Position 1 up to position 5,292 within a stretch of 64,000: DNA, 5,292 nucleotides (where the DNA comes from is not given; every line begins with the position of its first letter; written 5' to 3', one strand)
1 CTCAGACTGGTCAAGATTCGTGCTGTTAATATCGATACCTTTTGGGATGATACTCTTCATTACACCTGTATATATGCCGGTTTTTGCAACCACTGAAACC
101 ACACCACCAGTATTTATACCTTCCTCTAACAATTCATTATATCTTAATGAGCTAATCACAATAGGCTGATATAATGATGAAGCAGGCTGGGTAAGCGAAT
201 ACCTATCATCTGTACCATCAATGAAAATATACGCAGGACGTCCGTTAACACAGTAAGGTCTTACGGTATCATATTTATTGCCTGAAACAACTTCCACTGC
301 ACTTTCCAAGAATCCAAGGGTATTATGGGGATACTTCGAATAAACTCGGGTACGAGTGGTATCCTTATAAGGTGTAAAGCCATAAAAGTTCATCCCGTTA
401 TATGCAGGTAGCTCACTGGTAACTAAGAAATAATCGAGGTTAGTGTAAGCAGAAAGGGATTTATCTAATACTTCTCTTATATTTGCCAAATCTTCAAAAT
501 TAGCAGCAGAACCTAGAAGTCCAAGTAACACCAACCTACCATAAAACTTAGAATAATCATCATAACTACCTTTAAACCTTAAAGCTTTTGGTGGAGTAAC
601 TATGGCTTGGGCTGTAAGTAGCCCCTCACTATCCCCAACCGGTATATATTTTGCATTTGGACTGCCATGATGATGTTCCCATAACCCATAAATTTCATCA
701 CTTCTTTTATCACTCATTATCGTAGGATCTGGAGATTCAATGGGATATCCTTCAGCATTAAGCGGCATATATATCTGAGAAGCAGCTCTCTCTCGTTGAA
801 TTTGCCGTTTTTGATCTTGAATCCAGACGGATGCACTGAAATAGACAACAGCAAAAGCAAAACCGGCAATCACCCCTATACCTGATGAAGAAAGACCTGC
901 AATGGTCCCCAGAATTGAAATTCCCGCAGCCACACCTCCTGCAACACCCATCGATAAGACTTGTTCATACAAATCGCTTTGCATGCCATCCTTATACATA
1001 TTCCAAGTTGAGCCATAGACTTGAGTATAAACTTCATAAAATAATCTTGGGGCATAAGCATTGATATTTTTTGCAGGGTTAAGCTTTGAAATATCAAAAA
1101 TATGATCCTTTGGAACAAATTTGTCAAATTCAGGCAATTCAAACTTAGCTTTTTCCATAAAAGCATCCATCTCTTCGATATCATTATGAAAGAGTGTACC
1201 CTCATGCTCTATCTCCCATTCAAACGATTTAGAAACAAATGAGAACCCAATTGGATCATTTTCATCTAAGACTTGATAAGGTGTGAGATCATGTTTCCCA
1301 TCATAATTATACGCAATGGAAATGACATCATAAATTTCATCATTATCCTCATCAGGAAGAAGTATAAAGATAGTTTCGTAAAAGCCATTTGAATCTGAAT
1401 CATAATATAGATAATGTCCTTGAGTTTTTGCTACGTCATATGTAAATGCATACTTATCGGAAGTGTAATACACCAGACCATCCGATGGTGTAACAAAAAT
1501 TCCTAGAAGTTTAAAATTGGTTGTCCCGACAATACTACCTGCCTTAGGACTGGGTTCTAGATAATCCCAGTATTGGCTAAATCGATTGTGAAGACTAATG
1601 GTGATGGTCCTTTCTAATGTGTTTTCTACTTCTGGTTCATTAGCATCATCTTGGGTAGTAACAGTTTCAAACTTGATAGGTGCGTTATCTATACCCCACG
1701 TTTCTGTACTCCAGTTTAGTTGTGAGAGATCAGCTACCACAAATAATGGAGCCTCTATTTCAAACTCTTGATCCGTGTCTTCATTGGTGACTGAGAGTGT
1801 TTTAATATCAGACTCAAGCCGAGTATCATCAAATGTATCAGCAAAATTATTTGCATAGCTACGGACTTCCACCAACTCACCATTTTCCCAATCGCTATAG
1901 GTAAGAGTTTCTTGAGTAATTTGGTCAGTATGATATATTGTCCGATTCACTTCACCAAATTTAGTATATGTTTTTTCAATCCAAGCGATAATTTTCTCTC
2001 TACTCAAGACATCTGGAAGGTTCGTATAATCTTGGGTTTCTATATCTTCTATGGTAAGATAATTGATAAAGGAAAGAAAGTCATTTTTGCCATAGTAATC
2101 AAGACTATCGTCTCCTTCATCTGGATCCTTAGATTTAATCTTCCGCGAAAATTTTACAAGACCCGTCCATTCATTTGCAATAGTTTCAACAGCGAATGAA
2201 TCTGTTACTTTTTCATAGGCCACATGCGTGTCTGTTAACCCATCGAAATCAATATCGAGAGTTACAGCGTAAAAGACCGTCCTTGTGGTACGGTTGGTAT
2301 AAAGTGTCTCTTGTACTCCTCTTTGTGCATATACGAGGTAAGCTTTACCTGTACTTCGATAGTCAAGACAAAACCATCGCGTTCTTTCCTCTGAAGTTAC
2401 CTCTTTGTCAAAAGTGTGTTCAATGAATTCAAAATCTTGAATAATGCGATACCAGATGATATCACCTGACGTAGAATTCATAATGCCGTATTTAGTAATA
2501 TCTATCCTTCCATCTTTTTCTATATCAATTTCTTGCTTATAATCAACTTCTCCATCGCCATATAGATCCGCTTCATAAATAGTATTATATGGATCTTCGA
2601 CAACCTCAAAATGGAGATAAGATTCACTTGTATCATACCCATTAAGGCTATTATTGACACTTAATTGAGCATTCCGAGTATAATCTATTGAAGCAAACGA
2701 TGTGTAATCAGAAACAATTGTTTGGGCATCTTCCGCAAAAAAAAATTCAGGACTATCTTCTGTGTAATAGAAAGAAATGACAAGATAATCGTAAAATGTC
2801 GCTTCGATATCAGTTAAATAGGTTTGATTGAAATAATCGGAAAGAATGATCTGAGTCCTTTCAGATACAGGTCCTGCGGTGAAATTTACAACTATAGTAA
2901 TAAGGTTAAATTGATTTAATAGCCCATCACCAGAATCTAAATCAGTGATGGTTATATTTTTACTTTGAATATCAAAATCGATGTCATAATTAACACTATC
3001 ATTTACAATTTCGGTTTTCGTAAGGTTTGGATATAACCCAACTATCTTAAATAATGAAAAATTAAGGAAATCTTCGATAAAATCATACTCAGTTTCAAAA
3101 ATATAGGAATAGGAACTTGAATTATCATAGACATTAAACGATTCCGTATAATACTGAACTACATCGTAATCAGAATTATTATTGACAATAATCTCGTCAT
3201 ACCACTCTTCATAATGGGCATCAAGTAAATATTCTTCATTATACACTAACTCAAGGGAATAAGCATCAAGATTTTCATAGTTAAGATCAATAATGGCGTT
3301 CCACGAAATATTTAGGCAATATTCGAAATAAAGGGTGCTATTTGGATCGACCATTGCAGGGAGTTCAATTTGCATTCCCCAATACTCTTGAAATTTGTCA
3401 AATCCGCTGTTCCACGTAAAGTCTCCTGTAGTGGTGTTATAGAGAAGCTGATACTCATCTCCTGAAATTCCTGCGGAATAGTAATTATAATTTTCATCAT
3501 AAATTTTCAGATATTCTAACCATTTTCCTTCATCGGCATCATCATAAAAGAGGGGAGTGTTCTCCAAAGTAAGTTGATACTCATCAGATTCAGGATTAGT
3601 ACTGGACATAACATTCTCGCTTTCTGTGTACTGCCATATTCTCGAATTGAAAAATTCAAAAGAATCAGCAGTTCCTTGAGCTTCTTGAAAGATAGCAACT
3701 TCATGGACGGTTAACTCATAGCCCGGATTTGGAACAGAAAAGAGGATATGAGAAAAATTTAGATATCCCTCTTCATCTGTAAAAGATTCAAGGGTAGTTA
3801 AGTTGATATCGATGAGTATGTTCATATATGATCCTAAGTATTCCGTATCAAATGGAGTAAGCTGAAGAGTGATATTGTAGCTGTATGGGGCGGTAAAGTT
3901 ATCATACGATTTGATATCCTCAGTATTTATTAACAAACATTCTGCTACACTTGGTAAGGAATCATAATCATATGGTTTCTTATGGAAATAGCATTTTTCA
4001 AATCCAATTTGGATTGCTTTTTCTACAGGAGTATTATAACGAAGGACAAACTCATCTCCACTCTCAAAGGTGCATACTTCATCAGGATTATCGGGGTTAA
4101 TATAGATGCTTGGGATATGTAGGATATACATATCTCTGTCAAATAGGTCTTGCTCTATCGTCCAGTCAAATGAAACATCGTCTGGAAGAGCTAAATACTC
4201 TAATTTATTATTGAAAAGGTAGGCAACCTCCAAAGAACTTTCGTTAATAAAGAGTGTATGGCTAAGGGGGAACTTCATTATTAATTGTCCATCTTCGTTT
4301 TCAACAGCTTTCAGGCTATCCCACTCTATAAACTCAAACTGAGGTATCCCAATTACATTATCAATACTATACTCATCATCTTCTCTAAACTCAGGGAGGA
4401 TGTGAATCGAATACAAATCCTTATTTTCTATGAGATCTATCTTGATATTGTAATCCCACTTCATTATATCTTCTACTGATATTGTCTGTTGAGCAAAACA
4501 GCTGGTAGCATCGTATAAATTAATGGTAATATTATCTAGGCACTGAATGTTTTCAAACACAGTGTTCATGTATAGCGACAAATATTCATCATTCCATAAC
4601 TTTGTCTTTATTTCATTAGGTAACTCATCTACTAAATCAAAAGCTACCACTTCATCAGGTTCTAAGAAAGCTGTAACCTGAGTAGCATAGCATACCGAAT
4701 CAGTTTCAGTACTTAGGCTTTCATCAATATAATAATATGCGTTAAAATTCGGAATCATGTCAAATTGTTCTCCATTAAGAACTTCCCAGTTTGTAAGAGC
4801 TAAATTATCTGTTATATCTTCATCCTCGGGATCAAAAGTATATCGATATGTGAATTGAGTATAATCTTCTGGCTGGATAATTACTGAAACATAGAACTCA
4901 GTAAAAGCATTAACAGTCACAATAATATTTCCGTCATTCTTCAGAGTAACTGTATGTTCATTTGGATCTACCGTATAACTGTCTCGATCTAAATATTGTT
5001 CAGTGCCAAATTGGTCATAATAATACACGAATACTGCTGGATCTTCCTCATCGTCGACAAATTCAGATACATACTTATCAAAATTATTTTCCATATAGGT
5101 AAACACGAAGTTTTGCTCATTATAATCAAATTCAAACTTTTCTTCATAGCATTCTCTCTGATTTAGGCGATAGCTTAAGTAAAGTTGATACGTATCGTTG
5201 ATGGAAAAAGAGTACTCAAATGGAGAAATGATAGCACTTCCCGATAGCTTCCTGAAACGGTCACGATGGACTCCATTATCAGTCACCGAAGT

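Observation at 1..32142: Unlisted 32-kb open reading frame: a >10,700-residue surface protein fills half the window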

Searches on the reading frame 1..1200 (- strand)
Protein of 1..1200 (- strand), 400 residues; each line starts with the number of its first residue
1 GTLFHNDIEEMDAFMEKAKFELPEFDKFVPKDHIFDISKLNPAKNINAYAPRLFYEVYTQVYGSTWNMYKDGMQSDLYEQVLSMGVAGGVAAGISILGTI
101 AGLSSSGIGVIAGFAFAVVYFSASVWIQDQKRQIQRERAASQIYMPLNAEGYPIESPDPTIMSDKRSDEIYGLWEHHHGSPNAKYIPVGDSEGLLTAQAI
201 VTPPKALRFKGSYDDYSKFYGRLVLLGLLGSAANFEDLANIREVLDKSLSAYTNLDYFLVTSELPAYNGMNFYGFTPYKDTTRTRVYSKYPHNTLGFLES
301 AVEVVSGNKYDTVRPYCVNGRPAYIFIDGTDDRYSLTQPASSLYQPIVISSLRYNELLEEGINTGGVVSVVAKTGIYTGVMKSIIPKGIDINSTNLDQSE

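Call 27: search_protein_families(library=pfam, proteins=[window:1-1200:-], max_evalue=5)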
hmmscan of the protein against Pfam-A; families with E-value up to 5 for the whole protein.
window:1-1200:- (400 aa): 1 family
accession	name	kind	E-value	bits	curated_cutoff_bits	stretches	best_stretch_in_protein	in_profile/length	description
PF24158.1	DUF7409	-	0.3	11.8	27.8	0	78-94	29-45/47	Domain of unknown function (DUF7409)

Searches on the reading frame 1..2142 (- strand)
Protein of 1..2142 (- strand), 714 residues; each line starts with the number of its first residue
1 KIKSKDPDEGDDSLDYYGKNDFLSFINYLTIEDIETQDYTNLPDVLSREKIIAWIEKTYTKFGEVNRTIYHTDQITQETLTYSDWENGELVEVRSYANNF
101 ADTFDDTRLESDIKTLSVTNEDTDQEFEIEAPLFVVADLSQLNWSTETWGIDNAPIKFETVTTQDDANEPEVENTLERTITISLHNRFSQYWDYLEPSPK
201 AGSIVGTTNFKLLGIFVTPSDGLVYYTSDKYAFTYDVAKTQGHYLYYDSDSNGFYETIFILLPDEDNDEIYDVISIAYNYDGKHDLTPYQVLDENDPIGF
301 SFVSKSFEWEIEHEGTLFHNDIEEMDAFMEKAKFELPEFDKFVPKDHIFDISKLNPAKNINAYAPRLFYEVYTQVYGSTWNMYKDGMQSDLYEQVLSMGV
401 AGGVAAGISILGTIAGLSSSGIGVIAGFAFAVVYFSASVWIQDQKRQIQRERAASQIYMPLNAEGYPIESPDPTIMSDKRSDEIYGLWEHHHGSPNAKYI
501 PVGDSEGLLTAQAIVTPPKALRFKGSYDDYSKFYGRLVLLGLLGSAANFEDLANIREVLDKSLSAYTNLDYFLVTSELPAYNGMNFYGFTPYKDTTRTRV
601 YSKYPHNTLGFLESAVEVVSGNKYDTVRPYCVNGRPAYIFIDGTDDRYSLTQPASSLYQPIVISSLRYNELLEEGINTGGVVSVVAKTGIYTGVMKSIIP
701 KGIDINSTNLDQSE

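Call 7: search_protein_families(library=pfam, proteins=[window:1-2142:-], max_evalue=0.001)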
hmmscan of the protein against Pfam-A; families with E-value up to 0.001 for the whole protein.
window:1-2142:- (714 aa): 0 families

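Call 20: find_related_loci(query=window:1-2142:-, collection=genome_contigs, flank=10000)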
Query window:1-2142:- (714 aa) in genome_contigs; peptide patterns used: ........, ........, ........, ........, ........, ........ (x = any residue, [..] = any of these).
31 stretches matched a pattern, but none encodes a relative of the query by tblastn (E <= 1e-3).

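Call 86: find_related_loci(query=window:1-2142:-, collection=metagenome_contigs, flank=10000)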
Query window:1-2142:- (714 aa) in metagenome_contigs; peptide patterns used: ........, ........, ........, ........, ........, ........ (x = any residue, [..] = any of these).
52 stretches matched a pattern, but none encodes a relative of the query by tblastn (E <= 1e-3).

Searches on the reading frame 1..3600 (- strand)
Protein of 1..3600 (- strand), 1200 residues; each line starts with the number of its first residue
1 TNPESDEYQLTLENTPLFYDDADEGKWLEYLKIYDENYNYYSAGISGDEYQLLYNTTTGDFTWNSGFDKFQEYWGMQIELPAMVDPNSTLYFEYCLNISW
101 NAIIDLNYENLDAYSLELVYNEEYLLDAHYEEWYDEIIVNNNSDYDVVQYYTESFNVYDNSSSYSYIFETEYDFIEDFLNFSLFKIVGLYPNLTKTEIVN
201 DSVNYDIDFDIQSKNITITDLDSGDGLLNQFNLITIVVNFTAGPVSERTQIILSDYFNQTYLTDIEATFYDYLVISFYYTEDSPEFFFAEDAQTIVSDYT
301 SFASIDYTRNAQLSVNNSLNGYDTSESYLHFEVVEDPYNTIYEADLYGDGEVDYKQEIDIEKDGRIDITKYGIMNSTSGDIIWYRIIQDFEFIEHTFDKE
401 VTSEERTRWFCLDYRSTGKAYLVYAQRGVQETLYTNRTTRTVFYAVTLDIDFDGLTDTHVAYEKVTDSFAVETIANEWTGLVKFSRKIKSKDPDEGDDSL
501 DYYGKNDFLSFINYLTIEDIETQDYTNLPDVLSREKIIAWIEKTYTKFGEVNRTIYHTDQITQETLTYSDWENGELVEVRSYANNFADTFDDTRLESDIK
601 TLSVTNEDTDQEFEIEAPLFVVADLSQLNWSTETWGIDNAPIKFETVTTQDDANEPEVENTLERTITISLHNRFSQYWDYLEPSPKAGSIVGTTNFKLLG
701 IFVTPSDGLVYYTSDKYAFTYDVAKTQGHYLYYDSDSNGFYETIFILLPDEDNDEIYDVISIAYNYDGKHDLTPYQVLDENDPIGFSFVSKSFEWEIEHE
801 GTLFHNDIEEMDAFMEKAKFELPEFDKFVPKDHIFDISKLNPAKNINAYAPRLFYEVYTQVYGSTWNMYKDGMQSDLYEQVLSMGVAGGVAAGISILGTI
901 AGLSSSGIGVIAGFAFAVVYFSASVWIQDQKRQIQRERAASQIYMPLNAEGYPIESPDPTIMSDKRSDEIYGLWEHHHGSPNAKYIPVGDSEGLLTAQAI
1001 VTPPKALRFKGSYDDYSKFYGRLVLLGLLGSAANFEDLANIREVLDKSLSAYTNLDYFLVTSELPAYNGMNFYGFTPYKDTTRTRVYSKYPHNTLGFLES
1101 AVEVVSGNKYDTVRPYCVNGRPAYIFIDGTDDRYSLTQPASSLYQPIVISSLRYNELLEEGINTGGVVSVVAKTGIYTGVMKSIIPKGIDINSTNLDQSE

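Call 58: search_protein_representatives(protein=window:1-3600:-)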
Query: 1200 residues. Proteins with E-value up to 0.001 (for the whole library): 120; up to 1e-10: 96; up to 1e-30: 58. The best 120 are listed.
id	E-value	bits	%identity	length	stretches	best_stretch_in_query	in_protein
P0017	1.9e-289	979.6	48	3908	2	3-587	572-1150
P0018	7.1e-222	755.8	57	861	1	2-646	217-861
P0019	2.5e-194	664.5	41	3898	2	2-476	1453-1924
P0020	2.5e-187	641.4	40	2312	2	26-412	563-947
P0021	1.6e-171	589.0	39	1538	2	2-412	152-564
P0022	3.1e-169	581.4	38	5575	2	25-413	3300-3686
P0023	9.7e-159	546.7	42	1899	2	26-412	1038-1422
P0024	1.6e-152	526.1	36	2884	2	2-415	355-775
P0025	9.1e-134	463.9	38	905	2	3-413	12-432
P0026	7.2e-131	454.3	36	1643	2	424-1158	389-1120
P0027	1.0e-130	453.8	36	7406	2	2-412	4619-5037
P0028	3.4e-129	448.8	50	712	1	2-471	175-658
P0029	3.1e-119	415.8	36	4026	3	2-391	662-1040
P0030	7.3e-119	414.6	35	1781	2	424-1158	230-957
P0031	8.9e-110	384.5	36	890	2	236-1028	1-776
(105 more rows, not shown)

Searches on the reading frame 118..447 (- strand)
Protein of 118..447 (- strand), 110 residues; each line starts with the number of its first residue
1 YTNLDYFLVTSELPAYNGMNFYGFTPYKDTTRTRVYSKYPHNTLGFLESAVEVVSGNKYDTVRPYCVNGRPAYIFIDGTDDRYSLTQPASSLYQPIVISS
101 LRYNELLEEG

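Call 89: find_related_loci(query=A3, collection=metagenome_contigs, flank=10000)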
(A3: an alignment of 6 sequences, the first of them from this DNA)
Query A3 (110 aa) in metagenome_contigs; peptide patterns used: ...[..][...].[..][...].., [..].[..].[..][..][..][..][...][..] (x = any residue, [..] = any of these).
80 stretches matched a pattern; 24 encode a relative of the query (tblastn E <= 1e-3); 24 distinct loci.
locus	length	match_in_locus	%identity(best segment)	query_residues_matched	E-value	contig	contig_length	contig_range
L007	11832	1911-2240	75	1-110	8e-54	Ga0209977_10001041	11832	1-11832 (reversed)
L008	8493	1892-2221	65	1-110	3e-46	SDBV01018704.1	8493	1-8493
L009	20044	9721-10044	56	1-110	9e-39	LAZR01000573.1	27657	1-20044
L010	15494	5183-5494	58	1-106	1e-35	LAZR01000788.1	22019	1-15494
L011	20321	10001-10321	52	1-107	1e-33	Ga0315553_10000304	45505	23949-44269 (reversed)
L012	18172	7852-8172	52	1-107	1e-33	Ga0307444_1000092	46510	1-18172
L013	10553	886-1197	48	3-106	7e-29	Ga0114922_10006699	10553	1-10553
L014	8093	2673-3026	43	3-110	3e-28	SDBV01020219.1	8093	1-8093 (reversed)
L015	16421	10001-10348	44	3-110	3e-27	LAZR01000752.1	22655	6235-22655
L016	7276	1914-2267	42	3-110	5e-26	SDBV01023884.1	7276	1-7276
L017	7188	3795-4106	46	3-106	7e-26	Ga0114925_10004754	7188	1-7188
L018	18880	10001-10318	43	1-108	1e-25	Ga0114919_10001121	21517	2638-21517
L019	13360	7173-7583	35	3-110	2e-24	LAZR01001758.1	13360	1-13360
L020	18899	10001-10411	34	3-110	2e-23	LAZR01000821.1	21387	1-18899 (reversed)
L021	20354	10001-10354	39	3-110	3e-22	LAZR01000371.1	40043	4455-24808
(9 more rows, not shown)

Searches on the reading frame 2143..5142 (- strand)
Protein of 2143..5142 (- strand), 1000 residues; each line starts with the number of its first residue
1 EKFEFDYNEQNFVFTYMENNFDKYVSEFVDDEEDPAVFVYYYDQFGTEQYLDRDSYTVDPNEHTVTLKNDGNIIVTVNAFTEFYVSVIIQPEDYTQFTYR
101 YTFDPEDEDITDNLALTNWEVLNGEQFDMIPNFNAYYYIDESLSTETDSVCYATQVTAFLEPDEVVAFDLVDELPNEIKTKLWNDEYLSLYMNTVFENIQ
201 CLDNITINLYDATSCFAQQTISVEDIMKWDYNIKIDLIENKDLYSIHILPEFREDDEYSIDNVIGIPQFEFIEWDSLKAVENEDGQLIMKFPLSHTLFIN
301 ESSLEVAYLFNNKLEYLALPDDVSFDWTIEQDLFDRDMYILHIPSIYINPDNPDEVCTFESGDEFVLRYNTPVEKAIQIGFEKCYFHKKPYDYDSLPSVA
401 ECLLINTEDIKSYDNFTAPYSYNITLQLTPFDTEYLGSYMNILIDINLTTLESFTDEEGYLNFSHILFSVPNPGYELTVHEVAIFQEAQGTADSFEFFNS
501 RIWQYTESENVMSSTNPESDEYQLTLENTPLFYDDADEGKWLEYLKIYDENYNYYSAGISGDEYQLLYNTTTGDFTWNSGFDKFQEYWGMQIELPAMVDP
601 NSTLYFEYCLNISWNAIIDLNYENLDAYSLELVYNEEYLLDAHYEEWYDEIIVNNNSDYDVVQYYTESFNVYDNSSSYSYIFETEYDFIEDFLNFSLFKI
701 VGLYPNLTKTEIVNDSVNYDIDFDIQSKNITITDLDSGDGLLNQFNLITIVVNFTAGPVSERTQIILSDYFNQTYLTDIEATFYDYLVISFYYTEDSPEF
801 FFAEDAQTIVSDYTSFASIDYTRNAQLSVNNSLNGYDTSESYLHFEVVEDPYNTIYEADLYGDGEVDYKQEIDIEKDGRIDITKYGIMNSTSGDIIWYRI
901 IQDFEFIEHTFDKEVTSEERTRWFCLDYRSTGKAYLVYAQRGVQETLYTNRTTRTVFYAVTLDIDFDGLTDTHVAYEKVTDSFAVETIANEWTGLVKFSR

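Call 6: search_protein_families(library=pfam, proteins=[window:2143-5142:-], max_evalue=0.01)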
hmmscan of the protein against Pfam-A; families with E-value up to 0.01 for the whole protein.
window:2143-5142:- (1000 aa): 0 families

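Call 52: search_protein_families(library=ncbifam, proteins=[window:2143-5142:-], max_evalue=1)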
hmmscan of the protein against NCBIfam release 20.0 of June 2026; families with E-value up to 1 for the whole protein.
window:2143-5142:- (1000 aa): 0 families
